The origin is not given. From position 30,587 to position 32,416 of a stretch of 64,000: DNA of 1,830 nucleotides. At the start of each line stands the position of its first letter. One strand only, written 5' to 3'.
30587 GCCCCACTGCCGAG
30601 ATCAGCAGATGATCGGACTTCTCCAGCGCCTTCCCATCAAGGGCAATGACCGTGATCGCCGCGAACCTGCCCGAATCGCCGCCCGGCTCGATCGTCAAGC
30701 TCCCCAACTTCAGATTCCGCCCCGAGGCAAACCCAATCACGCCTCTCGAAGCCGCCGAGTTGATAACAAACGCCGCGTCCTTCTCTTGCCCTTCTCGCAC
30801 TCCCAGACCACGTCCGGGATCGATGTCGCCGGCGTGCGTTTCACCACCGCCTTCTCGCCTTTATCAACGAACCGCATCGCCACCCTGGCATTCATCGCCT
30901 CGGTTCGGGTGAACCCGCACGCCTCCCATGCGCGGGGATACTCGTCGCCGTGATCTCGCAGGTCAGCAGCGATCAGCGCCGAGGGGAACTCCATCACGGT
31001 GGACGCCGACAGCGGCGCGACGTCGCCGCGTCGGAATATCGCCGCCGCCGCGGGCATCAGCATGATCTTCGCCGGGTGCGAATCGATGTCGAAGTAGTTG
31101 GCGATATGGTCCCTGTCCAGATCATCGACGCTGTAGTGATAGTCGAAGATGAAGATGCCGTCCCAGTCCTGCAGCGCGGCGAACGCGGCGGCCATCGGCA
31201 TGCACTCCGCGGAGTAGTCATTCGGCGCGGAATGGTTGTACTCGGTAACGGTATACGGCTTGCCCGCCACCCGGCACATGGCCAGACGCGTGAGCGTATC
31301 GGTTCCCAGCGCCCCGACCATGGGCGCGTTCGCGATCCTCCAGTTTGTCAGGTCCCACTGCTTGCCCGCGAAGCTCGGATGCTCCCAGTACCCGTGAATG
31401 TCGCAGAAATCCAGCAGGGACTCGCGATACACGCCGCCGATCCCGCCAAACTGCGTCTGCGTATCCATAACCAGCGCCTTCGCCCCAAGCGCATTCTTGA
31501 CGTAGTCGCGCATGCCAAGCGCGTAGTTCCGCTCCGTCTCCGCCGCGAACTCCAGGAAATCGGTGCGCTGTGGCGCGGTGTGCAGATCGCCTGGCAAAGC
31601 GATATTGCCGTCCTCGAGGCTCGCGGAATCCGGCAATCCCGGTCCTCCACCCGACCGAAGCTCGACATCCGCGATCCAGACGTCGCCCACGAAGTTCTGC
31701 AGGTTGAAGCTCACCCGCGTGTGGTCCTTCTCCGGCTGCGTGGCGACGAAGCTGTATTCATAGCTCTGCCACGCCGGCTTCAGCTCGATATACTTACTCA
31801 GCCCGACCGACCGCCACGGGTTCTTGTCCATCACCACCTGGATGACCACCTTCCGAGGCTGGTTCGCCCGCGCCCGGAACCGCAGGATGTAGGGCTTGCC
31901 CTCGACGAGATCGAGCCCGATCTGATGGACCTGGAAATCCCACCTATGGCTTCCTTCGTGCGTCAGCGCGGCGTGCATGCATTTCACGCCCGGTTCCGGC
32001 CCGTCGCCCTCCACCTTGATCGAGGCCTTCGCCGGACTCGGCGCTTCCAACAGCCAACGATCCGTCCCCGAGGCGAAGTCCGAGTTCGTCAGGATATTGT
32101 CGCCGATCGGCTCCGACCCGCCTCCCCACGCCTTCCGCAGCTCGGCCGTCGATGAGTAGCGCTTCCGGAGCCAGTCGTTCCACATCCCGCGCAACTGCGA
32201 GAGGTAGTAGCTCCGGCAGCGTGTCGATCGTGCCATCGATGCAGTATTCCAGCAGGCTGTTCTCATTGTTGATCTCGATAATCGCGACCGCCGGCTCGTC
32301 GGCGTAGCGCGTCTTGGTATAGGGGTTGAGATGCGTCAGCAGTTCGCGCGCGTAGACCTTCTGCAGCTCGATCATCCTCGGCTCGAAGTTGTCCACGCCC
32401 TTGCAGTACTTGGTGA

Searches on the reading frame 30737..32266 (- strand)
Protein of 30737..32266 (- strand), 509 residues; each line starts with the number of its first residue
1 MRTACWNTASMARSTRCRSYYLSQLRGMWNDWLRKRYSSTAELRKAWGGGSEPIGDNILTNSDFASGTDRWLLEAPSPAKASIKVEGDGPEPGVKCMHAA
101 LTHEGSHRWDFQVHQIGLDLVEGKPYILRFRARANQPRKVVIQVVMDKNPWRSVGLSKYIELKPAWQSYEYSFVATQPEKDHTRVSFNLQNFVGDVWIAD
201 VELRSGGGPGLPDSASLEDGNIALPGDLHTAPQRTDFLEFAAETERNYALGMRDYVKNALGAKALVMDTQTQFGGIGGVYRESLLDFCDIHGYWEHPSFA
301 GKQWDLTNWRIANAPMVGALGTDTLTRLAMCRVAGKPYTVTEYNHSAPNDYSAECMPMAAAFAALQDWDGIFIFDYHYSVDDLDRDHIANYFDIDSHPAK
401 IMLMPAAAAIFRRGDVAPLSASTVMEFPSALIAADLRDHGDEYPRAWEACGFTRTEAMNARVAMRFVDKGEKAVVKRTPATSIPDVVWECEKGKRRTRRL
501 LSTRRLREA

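Call 71: search_protein_families(library=pfam, proteins=[window:30737-32266:-], max_evalue=0.0001)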
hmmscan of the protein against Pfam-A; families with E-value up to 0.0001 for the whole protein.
window:30737-32266:- (509 aa): 1 family
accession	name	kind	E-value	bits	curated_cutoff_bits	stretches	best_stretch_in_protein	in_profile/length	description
PF02018.23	CBM_4_9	-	3.2e-10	40.9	25.9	1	57-189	2-131/136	Carbohydrate binding domain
